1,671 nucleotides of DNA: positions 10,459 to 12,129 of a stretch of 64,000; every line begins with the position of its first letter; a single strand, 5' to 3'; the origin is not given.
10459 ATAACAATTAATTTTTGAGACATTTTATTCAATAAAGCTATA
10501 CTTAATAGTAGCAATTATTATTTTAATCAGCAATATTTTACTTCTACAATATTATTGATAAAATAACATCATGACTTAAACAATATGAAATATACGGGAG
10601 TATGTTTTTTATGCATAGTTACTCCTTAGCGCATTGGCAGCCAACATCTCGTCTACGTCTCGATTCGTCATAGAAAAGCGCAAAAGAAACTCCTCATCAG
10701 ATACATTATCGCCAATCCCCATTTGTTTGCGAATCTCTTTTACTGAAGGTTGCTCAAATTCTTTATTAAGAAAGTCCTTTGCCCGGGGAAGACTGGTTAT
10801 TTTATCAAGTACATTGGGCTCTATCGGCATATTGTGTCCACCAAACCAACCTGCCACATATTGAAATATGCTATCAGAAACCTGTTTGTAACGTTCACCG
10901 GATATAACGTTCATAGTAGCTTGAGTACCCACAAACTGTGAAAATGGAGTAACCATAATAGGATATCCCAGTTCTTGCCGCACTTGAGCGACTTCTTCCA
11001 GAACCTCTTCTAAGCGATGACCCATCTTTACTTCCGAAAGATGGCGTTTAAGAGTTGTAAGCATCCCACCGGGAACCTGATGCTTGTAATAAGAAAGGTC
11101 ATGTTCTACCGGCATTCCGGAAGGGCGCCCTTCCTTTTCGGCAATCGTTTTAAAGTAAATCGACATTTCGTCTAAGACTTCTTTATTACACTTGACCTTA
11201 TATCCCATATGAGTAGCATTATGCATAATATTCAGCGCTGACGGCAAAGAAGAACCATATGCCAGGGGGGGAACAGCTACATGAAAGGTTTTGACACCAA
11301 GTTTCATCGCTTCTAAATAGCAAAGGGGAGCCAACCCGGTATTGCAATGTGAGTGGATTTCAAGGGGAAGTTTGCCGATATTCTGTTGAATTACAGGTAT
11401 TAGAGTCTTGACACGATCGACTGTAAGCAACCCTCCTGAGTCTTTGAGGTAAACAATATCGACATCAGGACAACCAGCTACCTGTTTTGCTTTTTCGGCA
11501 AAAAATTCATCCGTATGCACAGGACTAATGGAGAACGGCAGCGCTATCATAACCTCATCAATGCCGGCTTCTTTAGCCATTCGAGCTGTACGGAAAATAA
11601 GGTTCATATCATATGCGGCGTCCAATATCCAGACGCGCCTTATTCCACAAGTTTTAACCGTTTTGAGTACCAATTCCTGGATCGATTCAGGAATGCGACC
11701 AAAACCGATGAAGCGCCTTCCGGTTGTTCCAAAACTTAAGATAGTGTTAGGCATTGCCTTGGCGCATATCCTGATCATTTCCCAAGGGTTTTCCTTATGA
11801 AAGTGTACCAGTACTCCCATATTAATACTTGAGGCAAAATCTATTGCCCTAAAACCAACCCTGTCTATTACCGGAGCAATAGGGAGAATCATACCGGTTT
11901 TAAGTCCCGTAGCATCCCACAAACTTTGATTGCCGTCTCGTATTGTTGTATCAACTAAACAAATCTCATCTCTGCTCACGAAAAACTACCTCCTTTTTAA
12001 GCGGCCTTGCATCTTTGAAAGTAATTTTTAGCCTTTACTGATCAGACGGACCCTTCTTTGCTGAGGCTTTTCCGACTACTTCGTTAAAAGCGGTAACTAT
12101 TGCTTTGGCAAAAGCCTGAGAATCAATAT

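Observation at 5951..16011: Split PEP-synthase/rifampin-phosphotransferase-like kinase co-clustered with a three-part biotin-dependent carboxylase, UPF0261, HD hydrolase and a CoA ligase: candidate novel ATP-dependent phosphorylation-carboxylation system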

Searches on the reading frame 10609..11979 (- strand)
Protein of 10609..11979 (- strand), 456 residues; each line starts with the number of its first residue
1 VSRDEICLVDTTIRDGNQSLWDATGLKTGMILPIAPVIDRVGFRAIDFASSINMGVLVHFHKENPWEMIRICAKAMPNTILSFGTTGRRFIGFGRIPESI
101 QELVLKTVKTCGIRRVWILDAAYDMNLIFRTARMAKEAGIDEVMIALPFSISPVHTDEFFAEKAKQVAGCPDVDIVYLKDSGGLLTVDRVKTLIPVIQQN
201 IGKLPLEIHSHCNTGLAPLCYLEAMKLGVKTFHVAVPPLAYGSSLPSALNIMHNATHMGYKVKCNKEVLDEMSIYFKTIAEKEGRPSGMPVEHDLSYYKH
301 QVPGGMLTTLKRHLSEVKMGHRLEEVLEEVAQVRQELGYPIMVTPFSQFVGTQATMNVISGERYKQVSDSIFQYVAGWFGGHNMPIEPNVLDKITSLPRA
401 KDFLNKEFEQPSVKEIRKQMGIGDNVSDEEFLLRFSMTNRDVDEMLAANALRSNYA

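Call 5: search_protein_families(library=pfam, proteins=[window:10609-11979:-])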
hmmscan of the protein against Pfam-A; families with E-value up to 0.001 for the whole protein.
window:10609-11979:- (456 aa): 2 families
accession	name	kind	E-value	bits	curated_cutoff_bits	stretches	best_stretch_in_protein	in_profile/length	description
PF02436.23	PYC_OADA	-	1.4e-27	97.2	27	1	298-432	2-148/201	Conserved carboxylase domain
PF00682.25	HMGL-like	-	2e-09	37.7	29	1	6-236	2-220/260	HMGL-like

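Call 6: search_protein_families(library=ncbifam, proteins=[window:10609-11979:-])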
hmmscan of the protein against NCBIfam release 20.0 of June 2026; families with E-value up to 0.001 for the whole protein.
window:10609-11979:- (456 aa): 17 families
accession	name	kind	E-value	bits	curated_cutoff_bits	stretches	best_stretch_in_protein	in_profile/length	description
NF006761.0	PRK09282.1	domain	2.4e-89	300.4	402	1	5-421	3-415/591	pyruvate carboxylase subunit B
NF010644.0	PRK14041.1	equivalog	3.5e-84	283.1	734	1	7-434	4-426/467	pyruvate carboxylase subunit B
TIGR01108.1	oadA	equivalog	2.4e-80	270.6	756.5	1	9-419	2-413/582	sodium-extruding oxaloacetate decarboxylase subunit alpha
NF008985.0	PRK12331.1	equivalog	1.1e-77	261.8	718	1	5-440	3-435/465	oxaloacetate decarboxylase subunit alpha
NF009231.0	PRK12581.1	equivalog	9.2e-61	205.8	954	1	5-408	12-419/468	oxaloacetate decarboxylase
NF010643.0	PRK14040.1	subfamily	1.3e-60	205.5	892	1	5-394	6-391/595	oxaloacetate decarboxylase subunit alpha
NF010645.0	PRK14042.1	equivalog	4e-56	191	1182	1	7-386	5-380/596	pyruvate carboxylase subunit B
NF008984.0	PRK12330.1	equivalog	1.4e-51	175.8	827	1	3-397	3-394/500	methylmalonyl-CoA carboxytransferase subunit 5S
NF009554.0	PRK12999.1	equivalog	2.9e-40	138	965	1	3-368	531-900/1147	pyruvate carboxylase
TIGR01235.1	pyruv_carbox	equivalog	1.2e-32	112.5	1114.45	1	4-360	529-889/1143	pyruvate carboxylase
NF006049.0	PRK08195.1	subfamily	4.8e-10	39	229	1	3-233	5-223/344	4-hyroxy-2-oxovalerate/4-hydroxy-2-oxopentanoic acid aldolase,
TIGR03217.1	4OH_2_O_val_ald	equivalog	1.5e-09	37.5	286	1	5-264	2-249/334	4-hydroxy-2-oxovalerate aldolase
NF002085.0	PRK00915.1-2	subfamily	3.8e-08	32.5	517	1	164-274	160-269/504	2-isopropylmalate synthase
TIGR02090.1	LEU1_arch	subfamily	7.2e-08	31.9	484.75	1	8-273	3-255/363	isopropylmalate/citramalate/homocitrate synthases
NF042433.1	CitmalDyn_Leptosp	equivalog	3.3e-06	26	950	1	130-253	129-254/514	(R)-citramalate synthase CimA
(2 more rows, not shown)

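Call 23: search_dna_similar(query=window:10609-11979:-, collection=plasmids, mode=protein, max_rows=40)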
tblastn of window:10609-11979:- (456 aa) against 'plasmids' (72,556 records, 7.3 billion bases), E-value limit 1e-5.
Records with a match: 154; places in all: 166; records where one place covers at least 80% of the query: 81.
Best place of each record, by identity: <60% 154.
By first word of the organism name: Agrobacterium 21; Clostridioides 12; Rhizobium 11; Sinorhizobium 9; Paracoccus 8; Rhodococcus 5; Burkholderia 5; Novosphingobium 4; Klebsiella 4; Cupriavidus 4; and 52 more.
By predicted mobility (MOB-suite, as given by PLSDB): non-mobilizable 84; conjugative 51; mobilizable 19.
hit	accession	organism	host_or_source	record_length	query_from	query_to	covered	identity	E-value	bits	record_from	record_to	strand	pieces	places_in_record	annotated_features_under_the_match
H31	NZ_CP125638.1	Rhizobium leguminosarum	Phaseolus vulgaris,Pure culture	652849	5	455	99%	49.2%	3e-132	428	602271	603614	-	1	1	hypothetical protein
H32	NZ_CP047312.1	Pseudomonas putida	whole organism,soil sample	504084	5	455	99%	48.1%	4e-126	410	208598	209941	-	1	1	biotin carboxyl carrier protein | biotin carboxylase N-terminal domain-containing protein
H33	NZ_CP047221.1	Sphingobium yanoikuyae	cell culture,sludge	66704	5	455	99%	46.0%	4e-115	379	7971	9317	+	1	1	biotin carboxyl carrier protein | biotin carboxylase N-terminal domain-containing protein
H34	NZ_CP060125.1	Sphingobium yanoikuyae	Cell culture,soil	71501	5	455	99%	46.0%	4e-115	379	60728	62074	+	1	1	biotin carboxyl carrier protein | biotin carboxylase N-terminal domain-containing protein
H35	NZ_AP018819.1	Sphingomonas bisphenolicum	-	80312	5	455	99%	46.0%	4e-115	379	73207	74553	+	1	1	biotin carboxyl carrier protein | biotin carboxylase N-terminal domain-containing protein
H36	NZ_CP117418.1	Novosphingobium humi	Single cell,Soil from military shooting ...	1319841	5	455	99%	44.7%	8e-116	380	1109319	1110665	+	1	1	none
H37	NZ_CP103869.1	Novosphingobium humi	pure culture,soil biofilm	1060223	5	455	99%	44.7%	9e-116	380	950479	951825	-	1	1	none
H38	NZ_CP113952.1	Rhodococcus sp. JS3073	culture,soil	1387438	2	449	98%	43.4%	8e-114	375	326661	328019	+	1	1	record has no annotation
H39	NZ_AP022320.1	Burkholderia sp. THE68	Togo hemipterus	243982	5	446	97%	42.5%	4e-111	367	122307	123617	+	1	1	pyruvate carboxylase subunit B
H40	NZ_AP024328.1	Caballeronia sp. NK8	-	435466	5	446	97%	42.5%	5e-111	367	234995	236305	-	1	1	pyruvate carboxylase subunit B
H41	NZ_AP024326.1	Caballeronia sp. NK8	-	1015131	5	446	97%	42.5%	5e-111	367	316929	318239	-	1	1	record has no annotation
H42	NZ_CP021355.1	Rhodococcus oxybenzonivorans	river sediment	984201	2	456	100%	40.0%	3e-98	330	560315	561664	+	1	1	carboxyltransferase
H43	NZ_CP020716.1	Cnuibacter physcomitrellae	Physcomitrium patens,single cell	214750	2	445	97%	39.9%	2e-94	319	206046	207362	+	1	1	pyruvate carboxylase subunit B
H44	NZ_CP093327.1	Arthrobacter sulfonylureivorans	whole organism,grassland soil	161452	2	454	99%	38.9%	1e-91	311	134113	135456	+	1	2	pyruvate carboxylase subunit B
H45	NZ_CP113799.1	Rhodococcus pyridinivorans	sediment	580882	2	456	100%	38.7%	3e-95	322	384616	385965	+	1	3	carboxyltransferase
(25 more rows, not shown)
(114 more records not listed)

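Call 27: get_annotated_region(hit=H31, flank=10000)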
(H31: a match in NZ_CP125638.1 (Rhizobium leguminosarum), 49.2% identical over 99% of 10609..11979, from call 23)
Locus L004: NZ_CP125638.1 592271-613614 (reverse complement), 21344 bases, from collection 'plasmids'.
description: Rhizobium leguminosarum strain BT01 plasmid pRlBT01c, complete sequence
organism: Rhizobium leguminosarum (NCBI taxid 384)
taxonomy: Bacteria; Pseudomonadota; Alphaproteobacteria; Hyphomicrobiales; Rhizobiaceae; Rhizobium; Rhizobium leguminosarum
host: -; source: Phaseolus vulgaris,Pure culture; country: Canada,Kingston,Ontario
typing (MOB-suite, as given by PLSDB): mobilizable; relaxase MOBQ
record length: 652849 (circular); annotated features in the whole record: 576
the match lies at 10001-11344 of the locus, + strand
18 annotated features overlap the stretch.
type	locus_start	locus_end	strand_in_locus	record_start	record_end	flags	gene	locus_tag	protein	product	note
CDS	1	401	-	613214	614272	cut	-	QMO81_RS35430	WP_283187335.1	ABC transporter substrate-binding protein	-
CDS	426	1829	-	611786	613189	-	-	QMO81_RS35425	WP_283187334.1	sigma 54-interacting transcriptional regulator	GO:0006355 - regulation of DNA-templated transcription [Evidence IEA]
CDS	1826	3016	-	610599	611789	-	-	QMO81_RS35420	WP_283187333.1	PAS domain-containing protein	-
CDS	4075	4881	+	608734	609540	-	-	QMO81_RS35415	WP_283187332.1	helix-turn-helix domain-containing protein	GO:0006355 - regulation of DNA-templated transcription [Evidence IEA]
CDS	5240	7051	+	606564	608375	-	-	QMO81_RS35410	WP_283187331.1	PEP-utilizing enzyme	GO:0016310 - phosphorylation [Evidence IEA]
CDS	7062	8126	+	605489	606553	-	-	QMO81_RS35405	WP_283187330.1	PEP/pyruvate-binding domain-containing protein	-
CDS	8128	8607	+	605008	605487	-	-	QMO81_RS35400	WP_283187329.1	biotin/lipoyl-containing protein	-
CDS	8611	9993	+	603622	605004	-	-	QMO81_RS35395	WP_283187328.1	acetyl-CoA carboxylase biotin carboxylase subunit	-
CDS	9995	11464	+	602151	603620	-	-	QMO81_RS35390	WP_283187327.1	hypothetical protein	-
CDS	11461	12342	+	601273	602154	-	-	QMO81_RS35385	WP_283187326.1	HAD family hydrolase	-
CDS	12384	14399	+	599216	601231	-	-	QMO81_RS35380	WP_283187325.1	acetoacetate--CoA ligase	GO:0019287 - isopentenyl diphosphate biosynthetic process, mevalonate pathway [Evidence IEA]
CDS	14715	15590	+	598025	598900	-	-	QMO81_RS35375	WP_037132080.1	amidohydrolase family protein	-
CDS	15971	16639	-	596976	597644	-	-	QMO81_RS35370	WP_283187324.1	TetR/AcrR family transcriptional regulator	-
CDS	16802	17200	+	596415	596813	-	-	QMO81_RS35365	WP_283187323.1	hypothetical protein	-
CDS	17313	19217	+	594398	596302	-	-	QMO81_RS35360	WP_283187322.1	ABC transporter substrate-binding protein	-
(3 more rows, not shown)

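Call 28: get_annotated_region(hit=H35, flank=10000)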
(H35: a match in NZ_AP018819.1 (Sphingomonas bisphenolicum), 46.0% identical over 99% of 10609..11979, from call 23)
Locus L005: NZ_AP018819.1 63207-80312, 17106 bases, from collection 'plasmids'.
description: Sphingomonas bisphenolicum strain AO1 plasmid pBAR1, complete sequence
organism: Sphingomonas bisphenolicum (NCBI taxid 296544)
taxonomy: Bacteria; Pseudomonadota; Alphaproteobacteria; Sphingomonadales; Sphingomonadaceae; Sphingomonas; Sphingomonas bisphenolicum
host: -; source: -; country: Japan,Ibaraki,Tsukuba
typing (MOB-suite, as given by PLSDB): mobilizable; relaxase MOBP
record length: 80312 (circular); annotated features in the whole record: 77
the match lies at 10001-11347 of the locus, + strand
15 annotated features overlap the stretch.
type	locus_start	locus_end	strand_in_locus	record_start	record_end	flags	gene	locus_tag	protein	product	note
CDS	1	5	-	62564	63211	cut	-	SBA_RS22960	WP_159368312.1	TetR/AcrR family transcriptional regulator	GO:0006355 - regulation of DNA-templated transcription [Evidence IEA]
CDS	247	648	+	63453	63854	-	-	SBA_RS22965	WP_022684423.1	transposase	GO:0006313 - DNA transposition [Evidence IEA]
CDS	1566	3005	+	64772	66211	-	-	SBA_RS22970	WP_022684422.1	carotenoid oxygenase family protein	-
CDS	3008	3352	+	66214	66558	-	-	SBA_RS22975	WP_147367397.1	hypothetical protein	-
CDS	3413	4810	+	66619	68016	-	-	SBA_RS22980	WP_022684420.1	aldehyde dehydrogenase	-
CDS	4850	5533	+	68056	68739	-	-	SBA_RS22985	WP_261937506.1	nuclear transport factor 2 family protein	-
CDS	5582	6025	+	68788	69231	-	-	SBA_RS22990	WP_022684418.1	thioesterase family protein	-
CDS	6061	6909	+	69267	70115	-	-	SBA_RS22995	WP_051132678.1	3-keto-5-aminohexanoate cleavage protein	-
CDS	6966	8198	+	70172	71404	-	-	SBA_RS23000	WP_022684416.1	Tm-1-like ATP-binding domain-containing protein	-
CDS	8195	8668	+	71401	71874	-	-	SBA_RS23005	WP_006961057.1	acetyl-CoA carboxylase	GO:0006633 - fatty acid biosynthetic process [Evidence IEA]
CDS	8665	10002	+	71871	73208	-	-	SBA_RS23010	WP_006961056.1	biotin carboxylase N-terminal domain-containing protein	-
CDS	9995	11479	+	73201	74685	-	-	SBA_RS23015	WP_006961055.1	biotin carboxyl carrier protein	-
CDS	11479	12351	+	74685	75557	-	-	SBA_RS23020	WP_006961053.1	HAD hydrolase-like protein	-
CDS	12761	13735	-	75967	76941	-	-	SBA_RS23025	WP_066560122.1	Tn3 family transposase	GO:0006313 - DNA transposition [Evidence IEA]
CDS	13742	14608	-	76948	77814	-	-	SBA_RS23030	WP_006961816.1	recombinase family protein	GO:0006310 - DNA recombination [Evidence IEA]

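Call 29: get_annotated_region(hit=H42, flank=10000)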
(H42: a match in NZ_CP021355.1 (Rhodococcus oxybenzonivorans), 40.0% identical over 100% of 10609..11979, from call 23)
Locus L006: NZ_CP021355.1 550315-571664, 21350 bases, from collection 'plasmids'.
description: Rhodococcus oxybenzonivorans strain S2-17 plasmid pRB98, complete sequence
organism: Rhodococcus oxybenzonivorans (NCBI taxid 1990687)
taxonomy: Bacteria; Actinomycetota; Actinomycetes; Mycobacteriales; Nocardiaceae; Rhodococcus; Rhodococcus oxybenzonivorans
host: -; source: river sediment; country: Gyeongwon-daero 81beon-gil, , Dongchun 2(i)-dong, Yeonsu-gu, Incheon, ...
typing (MOB-suite, as given by PLSDB): mobilizable; relaxase MOBP
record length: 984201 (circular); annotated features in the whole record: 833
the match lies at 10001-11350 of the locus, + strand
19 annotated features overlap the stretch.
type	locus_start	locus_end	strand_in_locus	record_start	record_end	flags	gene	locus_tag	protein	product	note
CDS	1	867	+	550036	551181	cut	-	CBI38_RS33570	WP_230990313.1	hypothetical protein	-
CDS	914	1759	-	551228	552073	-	-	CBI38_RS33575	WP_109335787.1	helix-turn-helix transcriptional regulator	GO:0006355 - regulation of DNA-templated transcription [Evidence IEA]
CDS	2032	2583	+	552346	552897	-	-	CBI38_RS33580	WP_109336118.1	PEP-utilizing enzyme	GO:0016310 - phosphorylation [Evidence IEA]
CDS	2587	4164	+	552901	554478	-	-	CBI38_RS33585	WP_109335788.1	hypothetical protein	-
CDS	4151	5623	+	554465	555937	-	-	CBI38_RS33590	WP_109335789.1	AMP-binding protein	-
CDS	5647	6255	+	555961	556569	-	-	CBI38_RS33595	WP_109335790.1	hypothetical protein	-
CDS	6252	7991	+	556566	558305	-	-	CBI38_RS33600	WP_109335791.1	pyruvate, phosphate dikinase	-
CDS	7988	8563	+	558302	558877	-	-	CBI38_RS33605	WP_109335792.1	biotin/lipoyl-containing protein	-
CDS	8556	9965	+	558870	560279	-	-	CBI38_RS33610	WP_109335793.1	acetyl-CoA carboxylase biotin carboxylase subunit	-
CDS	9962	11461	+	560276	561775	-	-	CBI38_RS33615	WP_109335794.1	carboxyltransferase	-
CDS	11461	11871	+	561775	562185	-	-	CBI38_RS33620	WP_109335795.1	OB-fold domain-containing protein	-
CDS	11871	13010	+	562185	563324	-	-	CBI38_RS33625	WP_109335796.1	thiolase family protein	-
CDS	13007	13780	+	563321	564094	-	-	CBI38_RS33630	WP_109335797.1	tyrosine-protein phosphatase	GO:0006470 - protein dephosphorylation [Evidence IEA]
CDS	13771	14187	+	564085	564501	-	-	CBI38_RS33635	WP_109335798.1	SRPBCC family protein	-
CDS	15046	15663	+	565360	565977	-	-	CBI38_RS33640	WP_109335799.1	TetR/AcrR family transcriptional regulator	-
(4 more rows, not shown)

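Call 70: search_solved_structures(query=window:10609-11979:-, max_evalue=1e-10, show_alignments=1)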
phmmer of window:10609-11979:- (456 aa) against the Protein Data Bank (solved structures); distinct sequences matched with E-value up to 1e-10: 29.
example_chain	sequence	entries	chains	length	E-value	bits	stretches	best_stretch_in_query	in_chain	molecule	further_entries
5ks8_C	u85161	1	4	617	5.1e-54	187.1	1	6-392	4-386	Pyruvate carboxylase subunit beta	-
2nx9_A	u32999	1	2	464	2.6e-52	181.5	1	6-390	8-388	Oxaloacetate decarboxylase 2, subunit alpha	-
1rqb_A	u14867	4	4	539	7.2e-42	147.1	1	5-393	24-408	transcarboxylase 5S subunit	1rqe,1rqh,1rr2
1s3h_A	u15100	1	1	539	7.2e-42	147.1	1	5-393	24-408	transcarboxylase 5S subunit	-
1u5j_A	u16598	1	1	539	1e-41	146.6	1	5-393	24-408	transcarboxylase 5S subunit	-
5vz0_A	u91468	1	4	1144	3e-30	108.8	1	4-357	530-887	Pyruvate carboxylase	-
9ueq_A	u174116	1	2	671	3.3e-30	108.6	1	7-361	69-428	Pyruvate carboxylase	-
5vyw_A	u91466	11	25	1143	4.2e-30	108.3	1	4-357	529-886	Pyruvate carboxylase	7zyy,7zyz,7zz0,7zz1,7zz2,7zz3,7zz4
5vyz_A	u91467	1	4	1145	4.2e-30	108.3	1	4-357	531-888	Pyruvate carboxylase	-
9ubg_A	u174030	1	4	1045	8.4e-30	107.3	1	7-360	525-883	Pyruvate carboxylase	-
9vmh_A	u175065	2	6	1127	9.7e-30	107.1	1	7-360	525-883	Pyruvate carboxylase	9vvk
3ho8_A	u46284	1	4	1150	2.4e-27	99.2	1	3-357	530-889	Pyruvate carboxylase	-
3hb9_A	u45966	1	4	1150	2.4e-27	99.2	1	3-357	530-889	Pyruvate carboxylase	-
8gk8_C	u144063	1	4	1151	2.4e-27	99.2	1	3-357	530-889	Pyruvate carboxylase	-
4hnt_A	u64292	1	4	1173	2.5e-27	99.2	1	3-357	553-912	Pyruvate carboxylase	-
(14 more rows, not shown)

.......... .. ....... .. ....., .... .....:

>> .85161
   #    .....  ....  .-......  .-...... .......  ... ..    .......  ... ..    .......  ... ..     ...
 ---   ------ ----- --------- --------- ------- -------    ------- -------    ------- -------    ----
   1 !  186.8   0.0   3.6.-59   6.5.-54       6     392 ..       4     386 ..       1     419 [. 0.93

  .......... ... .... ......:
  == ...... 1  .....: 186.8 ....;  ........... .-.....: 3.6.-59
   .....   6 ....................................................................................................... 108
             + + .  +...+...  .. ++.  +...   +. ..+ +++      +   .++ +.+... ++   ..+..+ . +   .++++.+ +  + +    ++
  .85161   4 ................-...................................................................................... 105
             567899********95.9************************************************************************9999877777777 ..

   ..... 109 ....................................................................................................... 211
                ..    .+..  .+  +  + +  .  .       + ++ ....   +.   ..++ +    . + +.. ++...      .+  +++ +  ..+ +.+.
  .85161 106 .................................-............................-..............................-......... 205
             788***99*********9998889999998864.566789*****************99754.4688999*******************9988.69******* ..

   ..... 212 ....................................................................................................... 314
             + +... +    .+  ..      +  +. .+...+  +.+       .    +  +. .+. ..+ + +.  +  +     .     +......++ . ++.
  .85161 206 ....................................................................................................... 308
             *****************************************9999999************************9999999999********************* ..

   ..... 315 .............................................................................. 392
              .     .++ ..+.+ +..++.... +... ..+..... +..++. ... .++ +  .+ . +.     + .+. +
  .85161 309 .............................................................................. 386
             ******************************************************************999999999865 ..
